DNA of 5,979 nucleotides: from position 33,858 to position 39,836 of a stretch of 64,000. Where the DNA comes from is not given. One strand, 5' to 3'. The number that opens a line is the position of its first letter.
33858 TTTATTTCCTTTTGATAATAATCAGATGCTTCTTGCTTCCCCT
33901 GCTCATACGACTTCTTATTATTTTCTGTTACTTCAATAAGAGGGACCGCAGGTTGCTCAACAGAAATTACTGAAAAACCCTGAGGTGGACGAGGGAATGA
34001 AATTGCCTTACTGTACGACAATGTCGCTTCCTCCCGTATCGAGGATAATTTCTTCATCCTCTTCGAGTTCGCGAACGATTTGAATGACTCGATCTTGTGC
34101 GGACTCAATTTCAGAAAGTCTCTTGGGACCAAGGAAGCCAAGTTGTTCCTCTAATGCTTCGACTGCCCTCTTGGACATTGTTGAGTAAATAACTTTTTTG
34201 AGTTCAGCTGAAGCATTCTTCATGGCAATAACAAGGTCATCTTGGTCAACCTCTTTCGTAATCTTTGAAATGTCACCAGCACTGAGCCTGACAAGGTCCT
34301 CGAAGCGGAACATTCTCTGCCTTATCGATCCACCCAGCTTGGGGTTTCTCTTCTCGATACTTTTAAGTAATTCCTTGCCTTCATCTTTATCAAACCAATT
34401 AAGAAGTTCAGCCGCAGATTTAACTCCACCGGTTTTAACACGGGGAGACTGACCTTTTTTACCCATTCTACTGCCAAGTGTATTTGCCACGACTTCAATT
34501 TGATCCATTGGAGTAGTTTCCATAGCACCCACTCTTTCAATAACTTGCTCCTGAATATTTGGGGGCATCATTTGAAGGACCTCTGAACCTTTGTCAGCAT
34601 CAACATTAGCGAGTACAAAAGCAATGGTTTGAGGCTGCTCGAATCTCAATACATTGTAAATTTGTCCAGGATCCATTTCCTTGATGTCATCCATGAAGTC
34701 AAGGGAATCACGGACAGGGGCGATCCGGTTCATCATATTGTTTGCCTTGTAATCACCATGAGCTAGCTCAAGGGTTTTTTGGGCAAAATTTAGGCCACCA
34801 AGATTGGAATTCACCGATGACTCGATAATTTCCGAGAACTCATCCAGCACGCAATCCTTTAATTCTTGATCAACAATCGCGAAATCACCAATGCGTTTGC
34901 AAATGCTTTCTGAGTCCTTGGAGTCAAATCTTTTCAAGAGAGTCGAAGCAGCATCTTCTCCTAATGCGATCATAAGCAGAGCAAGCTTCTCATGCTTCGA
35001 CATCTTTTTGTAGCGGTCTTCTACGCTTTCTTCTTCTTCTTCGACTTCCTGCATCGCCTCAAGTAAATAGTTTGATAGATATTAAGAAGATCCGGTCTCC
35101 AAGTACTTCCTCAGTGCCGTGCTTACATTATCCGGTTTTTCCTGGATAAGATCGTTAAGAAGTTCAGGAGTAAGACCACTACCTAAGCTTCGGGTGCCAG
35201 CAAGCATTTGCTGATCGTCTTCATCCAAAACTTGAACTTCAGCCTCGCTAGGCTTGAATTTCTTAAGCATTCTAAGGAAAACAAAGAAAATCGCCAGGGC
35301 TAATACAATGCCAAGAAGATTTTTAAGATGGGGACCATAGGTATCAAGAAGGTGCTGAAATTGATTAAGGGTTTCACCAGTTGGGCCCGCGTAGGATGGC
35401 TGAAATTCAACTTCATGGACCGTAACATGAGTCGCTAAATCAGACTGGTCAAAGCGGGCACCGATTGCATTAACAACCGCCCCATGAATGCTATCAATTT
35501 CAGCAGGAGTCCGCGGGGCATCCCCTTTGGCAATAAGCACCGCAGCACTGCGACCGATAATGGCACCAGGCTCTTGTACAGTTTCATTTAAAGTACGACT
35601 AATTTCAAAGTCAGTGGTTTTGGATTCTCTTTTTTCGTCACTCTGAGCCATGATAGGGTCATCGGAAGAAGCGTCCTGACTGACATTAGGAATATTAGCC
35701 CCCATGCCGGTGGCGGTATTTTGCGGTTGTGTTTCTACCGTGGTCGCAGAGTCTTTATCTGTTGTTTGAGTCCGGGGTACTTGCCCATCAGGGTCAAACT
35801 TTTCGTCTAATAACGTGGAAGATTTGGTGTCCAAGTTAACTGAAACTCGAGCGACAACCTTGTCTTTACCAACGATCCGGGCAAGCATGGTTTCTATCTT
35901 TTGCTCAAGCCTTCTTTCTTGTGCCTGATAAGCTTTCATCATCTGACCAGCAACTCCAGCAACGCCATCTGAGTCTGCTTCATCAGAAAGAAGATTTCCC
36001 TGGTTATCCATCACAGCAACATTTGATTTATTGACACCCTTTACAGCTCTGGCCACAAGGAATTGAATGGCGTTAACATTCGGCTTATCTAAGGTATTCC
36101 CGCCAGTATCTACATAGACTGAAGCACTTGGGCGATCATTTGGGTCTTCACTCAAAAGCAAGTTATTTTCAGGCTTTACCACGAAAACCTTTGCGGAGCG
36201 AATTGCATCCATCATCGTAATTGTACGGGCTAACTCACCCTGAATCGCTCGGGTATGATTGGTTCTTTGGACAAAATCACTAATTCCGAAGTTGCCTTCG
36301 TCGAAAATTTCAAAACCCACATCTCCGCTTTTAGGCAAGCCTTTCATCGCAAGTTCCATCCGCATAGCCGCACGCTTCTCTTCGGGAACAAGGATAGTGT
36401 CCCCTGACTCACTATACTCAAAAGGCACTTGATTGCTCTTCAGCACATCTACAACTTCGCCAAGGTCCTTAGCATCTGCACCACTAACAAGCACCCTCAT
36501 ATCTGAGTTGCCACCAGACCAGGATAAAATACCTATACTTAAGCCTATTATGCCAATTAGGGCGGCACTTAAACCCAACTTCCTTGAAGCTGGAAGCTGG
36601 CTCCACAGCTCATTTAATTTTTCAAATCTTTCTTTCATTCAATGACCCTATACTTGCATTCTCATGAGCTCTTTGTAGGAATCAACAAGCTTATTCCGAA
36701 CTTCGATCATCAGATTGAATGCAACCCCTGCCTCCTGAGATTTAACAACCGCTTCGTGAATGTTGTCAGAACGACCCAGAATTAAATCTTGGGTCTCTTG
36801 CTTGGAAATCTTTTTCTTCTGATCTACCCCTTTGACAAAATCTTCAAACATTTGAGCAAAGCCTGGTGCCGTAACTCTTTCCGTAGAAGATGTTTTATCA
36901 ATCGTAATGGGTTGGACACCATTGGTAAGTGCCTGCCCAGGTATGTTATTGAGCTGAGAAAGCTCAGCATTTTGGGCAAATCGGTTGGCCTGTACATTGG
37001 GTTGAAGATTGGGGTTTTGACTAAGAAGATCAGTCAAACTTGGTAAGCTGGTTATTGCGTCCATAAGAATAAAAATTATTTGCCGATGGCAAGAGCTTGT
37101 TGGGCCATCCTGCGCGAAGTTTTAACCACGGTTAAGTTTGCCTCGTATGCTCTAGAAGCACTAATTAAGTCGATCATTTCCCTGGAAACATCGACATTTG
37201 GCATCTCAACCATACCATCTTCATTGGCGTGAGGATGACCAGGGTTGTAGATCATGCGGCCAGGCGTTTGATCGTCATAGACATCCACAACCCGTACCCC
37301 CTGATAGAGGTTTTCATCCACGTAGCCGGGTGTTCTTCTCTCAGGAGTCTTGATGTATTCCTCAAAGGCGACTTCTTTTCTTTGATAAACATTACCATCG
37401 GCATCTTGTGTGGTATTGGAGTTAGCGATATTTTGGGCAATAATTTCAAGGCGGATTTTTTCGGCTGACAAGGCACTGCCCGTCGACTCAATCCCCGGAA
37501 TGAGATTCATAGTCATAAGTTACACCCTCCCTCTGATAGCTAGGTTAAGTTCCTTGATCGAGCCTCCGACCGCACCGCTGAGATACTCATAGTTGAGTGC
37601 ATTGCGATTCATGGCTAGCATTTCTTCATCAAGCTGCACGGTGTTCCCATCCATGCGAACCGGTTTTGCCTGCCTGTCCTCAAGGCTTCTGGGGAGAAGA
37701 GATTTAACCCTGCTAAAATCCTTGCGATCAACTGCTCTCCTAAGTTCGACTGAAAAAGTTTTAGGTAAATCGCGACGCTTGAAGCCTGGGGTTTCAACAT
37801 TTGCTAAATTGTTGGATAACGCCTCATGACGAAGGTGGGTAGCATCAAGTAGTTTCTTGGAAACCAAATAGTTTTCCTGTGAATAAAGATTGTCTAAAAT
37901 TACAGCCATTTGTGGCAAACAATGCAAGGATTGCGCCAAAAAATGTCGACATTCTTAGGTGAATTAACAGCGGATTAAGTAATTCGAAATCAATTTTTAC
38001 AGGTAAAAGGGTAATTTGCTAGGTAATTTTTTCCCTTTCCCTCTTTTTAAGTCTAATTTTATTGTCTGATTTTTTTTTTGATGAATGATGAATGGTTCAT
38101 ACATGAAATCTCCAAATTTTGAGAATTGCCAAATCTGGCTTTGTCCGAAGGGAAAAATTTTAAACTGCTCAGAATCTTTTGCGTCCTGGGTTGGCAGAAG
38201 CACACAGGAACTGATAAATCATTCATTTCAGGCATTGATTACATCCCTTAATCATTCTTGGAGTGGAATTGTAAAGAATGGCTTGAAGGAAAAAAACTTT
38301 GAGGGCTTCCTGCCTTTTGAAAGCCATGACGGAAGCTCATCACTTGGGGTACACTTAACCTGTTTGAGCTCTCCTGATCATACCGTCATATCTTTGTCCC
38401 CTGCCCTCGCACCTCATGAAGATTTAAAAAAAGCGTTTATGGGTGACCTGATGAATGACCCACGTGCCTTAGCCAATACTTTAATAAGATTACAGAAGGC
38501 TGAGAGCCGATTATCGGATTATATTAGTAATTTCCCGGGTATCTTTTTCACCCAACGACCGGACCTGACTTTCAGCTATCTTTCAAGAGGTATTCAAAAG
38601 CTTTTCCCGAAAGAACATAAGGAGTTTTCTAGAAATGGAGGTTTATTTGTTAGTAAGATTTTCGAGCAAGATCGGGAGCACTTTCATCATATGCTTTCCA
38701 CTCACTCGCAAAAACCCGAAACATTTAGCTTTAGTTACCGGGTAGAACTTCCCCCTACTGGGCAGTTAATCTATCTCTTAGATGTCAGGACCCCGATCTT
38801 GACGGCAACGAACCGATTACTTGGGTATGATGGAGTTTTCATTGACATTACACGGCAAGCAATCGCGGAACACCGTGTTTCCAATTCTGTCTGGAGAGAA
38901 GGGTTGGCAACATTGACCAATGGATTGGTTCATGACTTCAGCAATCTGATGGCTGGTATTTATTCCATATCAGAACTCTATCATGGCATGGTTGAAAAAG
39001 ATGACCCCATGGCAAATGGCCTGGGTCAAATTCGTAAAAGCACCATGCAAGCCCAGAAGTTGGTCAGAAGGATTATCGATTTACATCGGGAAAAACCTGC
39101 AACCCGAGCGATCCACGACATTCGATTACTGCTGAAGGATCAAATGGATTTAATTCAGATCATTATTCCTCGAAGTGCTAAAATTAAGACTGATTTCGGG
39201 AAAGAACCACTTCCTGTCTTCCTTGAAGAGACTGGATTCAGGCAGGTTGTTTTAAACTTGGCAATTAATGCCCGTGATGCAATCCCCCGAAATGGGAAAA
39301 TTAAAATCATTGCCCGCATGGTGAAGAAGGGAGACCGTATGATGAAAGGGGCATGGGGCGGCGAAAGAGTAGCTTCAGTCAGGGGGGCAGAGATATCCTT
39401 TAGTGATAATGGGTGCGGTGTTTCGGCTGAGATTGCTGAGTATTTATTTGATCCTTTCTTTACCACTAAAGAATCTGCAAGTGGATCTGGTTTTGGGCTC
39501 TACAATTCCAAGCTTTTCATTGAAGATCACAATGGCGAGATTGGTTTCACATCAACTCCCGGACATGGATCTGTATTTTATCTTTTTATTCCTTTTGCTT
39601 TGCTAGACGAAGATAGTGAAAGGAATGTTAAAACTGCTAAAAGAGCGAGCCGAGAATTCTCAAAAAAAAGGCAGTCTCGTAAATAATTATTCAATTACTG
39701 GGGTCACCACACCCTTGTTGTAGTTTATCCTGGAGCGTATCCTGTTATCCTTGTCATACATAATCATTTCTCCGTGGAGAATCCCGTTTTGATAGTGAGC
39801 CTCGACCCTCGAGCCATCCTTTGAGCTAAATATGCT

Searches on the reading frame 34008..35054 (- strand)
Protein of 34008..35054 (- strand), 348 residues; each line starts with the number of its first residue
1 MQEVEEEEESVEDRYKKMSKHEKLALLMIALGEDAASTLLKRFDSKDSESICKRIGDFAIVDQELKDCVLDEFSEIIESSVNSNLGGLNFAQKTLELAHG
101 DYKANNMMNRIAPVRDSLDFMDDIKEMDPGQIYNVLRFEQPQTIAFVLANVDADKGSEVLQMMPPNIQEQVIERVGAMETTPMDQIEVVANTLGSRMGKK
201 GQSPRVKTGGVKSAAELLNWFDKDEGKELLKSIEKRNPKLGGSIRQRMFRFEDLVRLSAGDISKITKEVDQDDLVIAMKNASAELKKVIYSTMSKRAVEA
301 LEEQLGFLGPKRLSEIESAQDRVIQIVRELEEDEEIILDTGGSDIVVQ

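Call 11: search_protein_families(library=pfam, proteins=[window:34008-35054:-], max_evalue=0.001)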
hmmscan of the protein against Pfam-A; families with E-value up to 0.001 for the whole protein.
window:34008-35054:- (348 aa): 4 families
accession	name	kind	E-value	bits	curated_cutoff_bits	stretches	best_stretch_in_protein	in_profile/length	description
PF01706.21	FliG_C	-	9.9e-38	129.2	23.3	1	232-338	2-108/108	FliG C-terminal domain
PF14842.11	FliG_N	-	1.1e-27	97.1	25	2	17-113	1-97/104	FliG N-terminal domain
PF14841.11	FliG_M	-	6.7e-22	78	25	1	129-201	1-73/76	FliG middle domain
PF03448.22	MgtE_N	-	5.9e-06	27.2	25.9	0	126-175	36-85/102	MgtE intracellular N domain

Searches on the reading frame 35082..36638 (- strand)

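Call 11: search_protein_families(library=pfam, proteins=[window:35082-36638:-], max_evalue=0.001)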
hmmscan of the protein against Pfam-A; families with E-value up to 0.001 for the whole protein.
window:35082-36638:- (518 aa): 2 families
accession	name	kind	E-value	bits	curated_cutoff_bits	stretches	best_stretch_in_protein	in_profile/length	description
PF01514.23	YscJ_FliF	-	2.3e-53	181.2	24.4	1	44-218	3-178/179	Secretory protein of YscJ/FliF family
PF08345.17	YscJ_FliF_C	-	1.1e-23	84.7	23.8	1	252-412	1-147/147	Flagellar M-ring protein C-terminal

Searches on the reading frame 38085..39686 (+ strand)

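Call 25: search_protein_families(library=pfam, proteins=[window:38085-39686:+], max_evalue=0.01)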
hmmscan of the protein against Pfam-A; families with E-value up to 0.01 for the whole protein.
window:38085-39686:+ (533 aa): 3 families
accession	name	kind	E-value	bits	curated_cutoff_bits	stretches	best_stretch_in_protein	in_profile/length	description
PF02518.31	HATPase_c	-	5.8e-18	65.8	26.4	1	382-505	3-110/111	Histidine kinase-, DNA gyrase B-, and HSP90-like ATPase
PF13426.13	PAS_9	-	5.5e-05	23.8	27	0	17-54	4-43/103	PAS domain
PF00989.32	PAS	-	0.0077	16.7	22.6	0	22-52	20-50/113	PAS fold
